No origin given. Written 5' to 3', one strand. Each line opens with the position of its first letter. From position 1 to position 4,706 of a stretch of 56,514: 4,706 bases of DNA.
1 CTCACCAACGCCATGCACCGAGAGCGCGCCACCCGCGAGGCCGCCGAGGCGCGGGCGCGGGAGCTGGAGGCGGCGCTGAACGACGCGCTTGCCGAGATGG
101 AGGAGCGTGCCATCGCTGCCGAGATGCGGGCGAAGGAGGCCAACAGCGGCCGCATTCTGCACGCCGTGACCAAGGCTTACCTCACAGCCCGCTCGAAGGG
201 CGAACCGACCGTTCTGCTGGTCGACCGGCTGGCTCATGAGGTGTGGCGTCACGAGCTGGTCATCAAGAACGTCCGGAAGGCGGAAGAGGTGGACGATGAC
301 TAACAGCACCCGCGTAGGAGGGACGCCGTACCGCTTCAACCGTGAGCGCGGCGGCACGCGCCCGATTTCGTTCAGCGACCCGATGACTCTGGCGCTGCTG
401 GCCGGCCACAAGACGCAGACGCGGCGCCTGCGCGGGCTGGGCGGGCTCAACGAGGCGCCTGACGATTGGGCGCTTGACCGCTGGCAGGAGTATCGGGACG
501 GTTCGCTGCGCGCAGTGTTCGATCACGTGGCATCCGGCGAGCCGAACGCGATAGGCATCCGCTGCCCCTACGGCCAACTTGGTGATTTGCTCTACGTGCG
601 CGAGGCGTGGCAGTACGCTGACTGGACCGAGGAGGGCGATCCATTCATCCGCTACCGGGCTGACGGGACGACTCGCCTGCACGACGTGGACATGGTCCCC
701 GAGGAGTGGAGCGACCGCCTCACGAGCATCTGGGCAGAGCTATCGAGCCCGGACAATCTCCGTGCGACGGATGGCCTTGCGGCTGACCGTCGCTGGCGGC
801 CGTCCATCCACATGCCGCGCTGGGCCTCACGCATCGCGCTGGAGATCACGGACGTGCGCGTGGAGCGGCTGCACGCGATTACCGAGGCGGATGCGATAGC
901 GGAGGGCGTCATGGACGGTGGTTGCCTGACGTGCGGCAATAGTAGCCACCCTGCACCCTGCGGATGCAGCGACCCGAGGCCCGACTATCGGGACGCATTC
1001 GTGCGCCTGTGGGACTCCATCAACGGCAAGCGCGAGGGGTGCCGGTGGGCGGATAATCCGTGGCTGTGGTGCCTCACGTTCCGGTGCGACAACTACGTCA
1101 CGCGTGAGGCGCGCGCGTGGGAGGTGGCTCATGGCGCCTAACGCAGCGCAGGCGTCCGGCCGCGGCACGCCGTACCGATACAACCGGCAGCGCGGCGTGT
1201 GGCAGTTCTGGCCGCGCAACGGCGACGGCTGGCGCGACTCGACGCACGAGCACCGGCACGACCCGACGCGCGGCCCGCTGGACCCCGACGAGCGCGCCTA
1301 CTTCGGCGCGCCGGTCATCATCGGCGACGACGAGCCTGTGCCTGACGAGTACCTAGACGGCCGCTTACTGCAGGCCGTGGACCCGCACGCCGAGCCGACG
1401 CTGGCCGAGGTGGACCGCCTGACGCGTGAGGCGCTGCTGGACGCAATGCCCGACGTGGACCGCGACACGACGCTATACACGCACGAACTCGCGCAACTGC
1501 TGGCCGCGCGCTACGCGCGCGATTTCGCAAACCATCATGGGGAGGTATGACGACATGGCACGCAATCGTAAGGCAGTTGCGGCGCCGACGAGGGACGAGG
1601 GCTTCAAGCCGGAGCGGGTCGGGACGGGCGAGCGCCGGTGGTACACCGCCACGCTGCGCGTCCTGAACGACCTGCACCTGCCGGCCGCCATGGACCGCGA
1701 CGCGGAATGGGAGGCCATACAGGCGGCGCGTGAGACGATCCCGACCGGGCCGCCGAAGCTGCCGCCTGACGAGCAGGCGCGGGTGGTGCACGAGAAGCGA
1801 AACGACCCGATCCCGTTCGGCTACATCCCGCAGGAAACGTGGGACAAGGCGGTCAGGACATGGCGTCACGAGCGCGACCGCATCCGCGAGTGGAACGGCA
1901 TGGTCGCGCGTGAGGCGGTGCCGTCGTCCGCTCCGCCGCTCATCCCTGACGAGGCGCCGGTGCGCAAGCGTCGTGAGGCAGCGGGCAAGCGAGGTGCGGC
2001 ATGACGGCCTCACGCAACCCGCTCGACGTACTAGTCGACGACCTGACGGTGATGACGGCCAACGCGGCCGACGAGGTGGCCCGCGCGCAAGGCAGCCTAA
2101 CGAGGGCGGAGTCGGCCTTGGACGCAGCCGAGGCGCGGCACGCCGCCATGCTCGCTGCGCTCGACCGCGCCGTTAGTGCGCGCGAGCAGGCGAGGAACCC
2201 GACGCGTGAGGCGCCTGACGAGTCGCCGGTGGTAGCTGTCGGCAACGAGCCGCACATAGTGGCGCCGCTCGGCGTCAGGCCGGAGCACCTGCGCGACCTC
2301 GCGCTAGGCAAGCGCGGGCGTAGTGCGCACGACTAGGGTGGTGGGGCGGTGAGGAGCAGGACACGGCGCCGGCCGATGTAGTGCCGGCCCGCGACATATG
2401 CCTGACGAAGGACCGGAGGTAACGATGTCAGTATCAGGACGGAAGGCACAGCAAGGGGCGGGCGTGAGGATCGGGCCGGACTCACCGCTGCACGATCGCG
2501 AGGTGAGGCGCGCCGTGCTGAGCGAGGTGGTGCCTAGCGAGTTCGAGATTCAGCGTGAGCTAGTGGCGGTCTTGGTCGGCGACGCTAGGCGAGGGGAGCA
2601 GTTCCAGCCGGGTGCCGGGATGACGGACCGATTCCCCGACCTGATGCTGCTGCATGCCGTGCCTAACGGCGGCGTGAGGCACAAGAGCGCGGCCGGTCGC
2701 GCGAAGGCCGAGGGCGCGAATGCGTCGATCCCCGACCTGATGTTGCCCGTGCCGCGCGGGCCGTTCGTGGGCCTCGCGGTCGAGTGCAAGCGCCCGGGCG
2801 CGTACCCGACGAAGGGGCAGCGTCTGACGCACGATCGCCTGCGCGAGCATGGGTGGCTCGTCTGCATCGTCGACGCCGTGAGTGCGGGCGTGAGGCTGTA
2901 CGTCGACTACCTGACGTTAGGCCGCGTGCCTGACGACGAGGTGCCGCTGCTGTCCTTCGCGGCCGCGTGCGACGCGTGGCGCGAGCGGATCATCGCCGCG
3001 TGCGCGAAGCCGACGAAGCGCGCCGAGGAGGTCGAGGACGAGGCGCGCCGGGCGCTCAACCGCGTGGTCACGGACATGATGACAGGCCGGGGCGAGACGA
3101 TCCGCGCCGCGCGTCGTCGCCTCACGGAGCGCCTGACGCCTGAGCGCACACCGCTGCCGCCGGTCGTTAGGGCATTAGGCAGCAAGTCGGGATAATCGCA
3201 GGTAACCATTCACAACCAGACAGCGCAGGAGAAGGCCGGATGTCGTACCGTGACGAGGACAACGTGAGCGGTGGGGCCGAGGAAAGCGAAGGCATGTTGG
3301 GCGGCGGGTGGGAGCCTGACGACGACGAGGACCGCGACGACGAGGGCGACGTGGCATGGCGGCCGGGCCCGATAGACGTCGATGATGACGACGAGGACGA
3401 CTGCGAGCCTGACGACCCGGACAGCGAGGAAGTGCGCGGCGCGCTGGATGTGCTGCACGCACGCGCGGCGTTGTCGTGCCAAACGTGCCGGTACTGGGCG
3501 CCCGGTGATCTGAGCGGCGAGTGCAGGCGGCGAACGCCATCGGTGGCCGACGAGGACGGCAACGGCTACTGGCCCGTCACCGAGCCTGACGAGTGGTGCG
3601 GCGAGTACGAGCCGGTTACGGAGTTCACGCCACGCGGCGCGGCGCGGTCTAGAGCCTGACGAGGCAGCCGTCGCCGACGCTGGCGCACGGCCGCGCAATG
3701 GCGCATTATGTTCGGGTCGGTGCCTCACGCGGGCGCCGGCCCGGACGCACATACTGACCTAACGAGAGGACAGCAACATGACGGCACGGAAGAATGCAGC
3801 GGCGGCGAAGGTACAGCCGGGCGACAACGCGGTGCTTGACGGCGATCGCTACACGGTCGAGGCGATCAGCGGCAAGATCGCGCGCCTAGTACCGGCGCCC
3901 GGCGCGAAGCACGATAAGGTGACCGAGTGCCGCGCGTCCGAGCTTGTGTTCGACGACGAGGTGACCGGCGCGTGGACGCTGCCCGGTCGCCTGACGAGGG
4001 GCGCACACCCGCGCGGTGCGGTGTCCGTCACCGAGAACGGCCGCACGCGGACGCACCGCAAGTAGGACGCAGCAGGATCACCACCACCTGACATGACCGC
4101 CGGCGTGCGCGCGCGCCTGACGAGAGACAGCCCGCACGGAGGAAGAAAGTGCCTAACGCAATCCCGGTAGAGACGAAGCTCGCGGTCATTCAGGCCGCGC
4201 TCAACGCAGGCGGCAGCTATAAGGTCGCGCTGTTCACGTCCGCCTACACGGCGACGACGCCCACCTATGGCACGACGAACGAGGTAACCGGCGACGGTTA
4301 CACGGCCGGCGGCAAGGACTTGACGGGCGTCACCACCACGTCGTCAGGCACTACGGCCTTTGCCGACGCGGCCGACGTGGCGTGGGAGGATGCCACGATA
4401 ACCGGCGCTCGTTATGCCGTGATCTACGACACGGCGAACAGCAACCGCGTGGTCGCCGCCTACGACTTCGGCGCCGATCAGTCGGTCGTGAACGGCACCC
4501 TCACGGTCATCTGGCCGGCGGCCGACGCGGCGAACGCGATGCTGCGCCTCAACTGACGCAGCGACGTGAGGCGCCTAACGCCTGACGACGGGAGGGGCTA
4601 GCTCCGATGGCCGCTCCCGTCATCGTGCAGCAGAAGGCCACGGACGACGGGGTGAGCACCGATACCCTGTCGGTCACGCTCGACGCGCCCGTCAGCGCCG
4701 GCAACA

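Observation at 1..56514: Genome-wide hyper-abundance of an asymmetric, strand-biased motif (G)CCTNACG(A/C)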

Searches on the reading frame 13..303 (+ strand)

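Call 14: search_protein_families(library=pfam, proteins=[window:13-303:+], max_evalue=1)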
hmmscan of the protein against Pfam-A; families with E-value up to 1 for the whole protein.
window:13-303:+ (96 aa): 2 families
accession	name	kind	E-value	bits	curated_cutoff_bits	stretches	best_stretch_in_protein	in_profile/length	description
PF13191.12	AAA_16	-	0.0078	17.2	32.6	1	9-73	77-141/167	AAA ATPase domain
PF08569.17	Mo25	-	0.12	12.1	31.2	1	12-93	8-88/332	Mo25-like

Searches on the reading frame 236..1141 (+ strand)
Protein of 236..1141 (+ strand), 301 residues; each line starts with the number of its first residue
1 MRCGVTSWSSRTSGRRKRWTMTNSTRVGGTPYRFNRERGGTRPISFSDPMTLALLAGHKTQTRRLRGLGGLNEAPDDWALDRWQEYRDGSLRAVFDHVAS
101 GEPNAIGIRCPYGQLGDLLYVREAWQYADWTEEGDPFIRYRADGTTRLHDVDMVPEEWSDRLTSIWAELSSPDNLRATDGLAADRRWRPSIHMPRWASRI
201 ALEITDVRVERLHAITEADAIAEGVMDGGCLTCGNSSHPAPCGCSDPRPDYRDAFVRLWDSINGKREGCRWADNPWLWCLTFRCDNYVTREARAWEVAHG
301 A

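Call 12: search_protein_families(library=pfam, proteins=[window:236-1141:+], max_evalue=0.001)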
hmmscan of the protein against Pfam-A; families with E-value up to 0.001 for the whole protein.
window:236-1141:+ (301 aa): 0 families

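Call 24: search_protein_families(library=phrogs, proteins=[window:236-1141:+], max_evalue=0.01)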
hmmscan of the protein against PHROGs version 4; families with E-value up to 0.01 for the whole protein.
window:236-1141:+ (301 aa): 4 families
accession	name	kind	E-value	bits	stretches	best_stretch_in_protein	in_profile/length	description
phrog_874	-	unknown function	2.3e-60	205.3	1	32-283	58-255/277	-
phrog_18361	-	unknown function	1.4e-16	62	1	193-283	1-84/92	-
phrog_27495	-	unknown function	1.2e-15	58.7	1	42-152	8-120/186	-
phrog_28019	-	unknown function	0.0063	17.5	0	42-65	4-27/55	-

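Call 26: search_solved_structures(query=window:236-1141:+, max_evalue=1, show_alignments=2)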
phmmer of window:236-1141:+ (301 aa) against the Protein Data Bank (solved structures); distinct sequences matched with E-value up to 1: 0.

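Call 99: search_protein_families(library=ncbifam, proteins=[window:236-1141:+], max_evalue=0.01)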
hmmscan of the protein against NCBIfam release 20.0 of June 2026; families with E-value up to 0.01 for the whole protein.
window:236-1141:+ (301 aa): 0 families

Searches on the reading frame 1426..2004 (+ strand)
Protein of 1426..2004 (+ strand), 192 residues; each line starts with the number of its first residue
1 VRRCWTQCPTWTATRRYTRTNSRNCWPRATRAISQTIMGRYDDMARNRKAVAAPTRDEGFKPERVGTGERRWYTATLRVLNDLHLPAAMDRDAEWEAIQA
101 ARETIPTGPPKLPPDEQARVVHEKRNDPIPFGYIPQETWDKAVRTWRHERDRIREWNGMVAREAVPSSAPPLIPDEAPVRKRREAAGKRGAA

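Call 14: search_protein_families(library=pfam, proteins=[window:1426-2004:+], max_evalue=1)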
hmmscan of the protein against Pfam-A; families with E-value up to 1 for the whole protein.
window:1426-2004:+ (192 aa): 1 family
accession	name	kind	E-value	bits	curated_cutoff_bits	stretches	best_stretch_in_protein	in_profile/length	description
PF06415.18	iPGM_N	-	0.064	13.2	27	1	88-123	107-142/217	BPG-independent PGAM N-terminus (iPGM_N)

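Call 24: search_protein_families(library=phrogs, proteins=[window:1426-2004:+], max_evalue=0.01)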
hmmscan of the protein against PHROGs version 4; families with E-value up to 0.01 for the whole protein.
window:1426-2004:+ (192 aa): 0 families

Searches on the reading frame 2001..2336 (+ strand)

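Call 14: search_protein_families(library=pfam, proteins=[window:2001-2336:+], max_evalue=1)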
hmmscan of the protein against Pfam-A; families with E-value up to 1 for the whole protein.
window:2001-2336:+ (111 aa): 4 families
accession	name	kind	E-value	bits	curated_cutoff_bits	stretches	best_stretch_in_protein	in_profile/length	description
PF06698.16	DUF1192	-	0.017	15.7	25.5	1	8-45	17-55/58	Protein of unknown function (DUF1192)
PF14346.11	DUF4398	-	0.027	15.4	27.9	1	20-67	20-69/78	Domain of unknown function (DUF4398)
PF08895.16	DUF1840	-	0.052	14.3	25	1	17-74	14-69/108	Domain of unknown function (DUF1840)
PF24128.1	Phage_zn_bind_4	-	0.29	11.7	27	1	33-71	8-46/63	Phage zinc binding protein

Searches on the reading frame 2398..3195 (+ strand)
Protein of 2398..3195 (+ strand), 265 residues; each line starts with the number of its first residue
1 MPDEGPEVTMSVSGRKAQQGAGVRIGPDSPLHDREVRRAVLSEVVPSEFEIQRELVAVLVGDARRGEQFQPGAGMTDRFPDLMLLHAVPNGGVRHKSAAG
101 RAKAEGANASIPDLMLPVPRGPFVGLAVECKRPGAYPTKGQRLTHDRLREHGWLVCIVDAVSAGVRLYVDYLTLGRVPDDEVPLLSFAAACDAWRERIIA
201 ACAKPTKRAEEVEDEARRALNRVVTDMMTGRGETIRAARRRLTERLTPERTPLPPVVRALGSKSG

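Call 12: search_protein_families(library=pfam, proteins=[window:2398-3195:+], max_evalue=0.001)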
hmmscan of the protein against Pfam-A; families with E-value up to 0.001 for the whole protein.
window:2398-3195:+ (265 aa): 0 families

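Call 24: search_protein_families(library=phrogs, proteins=[window:2398-3195:+], max_evalue=0.01)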
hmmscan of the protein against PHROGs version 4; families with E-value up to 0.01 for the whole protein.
window:2398-3195:+ (265 aa): 4 families
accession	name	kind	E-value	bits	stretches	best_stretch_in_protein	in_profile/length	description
phrog_824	-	unknown function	1e-23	85.6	1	78-175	80-178/265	-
phrog_2363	-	unknown function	1.8e-15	58.1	1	77-174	74-173/192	-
phrog_93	-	DNA, RNA and nucleotide metabolism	4.1e-07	30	1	42-163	348-433/613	endonuclease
phrog_5702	-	DNA, RNA and nucleotide metabolism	0.00017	22.5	1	106-161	2-56/70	Holliday junction resolvase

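Call 99: search_protein_families(library=ncbifam, proteins=[window:2398-3195:+], max_evalue=0.01)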
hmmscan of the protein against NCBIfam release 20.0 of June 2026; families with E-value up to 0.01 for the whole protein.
window:2398-3195:+ (265 aa): 0 families

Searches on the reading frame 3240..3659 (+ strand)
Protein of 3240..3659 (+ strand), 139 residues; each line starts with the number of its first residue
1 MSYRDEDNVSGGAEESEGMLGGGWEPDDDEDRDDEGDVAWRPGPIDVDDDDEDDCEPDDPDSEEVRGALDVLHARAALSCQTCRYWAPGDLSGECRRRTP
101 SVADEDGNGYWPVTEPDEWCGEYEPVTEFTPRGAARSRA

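Call 14: search_protein_families(library=pfam, proteins=[window:3240-3659:+], max_evalue=1)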
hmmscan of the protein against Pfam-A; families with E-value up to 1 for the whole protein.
window:3240-3659:+ (139 aa): 2 families
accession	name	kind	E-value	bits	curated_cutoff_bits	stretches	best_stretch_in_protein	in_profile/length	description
PF10813.13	Herpesvir_UL11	-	0.28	11.4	21.2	1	95-108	8-21/32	Herpesvirus UL11 homologue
PF05297.16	Herpes_LMP1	-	0.87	9.2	26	1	26-77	264-311/386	Herpesvirus latent membrane protein 1 (LMP1)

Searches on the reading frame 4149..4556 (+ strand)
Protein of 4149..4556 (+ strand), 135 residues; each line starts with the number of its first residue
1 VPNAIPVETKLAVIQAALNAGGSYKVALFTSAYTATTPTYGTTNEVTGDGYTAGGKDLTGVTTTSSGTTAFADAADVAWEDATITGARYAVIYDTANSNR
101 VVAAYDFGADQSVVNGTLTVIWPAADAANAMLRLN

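Call 14: search_protein_families(library=pfam, proteins=[window:4149-4556:+], max_evalue=1)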
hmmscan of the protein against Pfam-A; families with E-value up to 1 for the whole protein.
window:4149-4556:+ (135 aa): 0 families

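Call 24: search_protein_families(library=phrogs, proteins=[window:4149-4556:+], max_evalue=0.01)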
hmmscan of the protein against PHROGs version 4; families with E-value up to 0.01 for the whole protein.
window:4149-4556:+ (135 aa): 1 family
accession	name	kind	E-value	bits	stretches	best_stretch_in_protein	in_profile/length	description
phrog_644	-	unknown function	1.6e-17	64.9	1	15-129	18-141/174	-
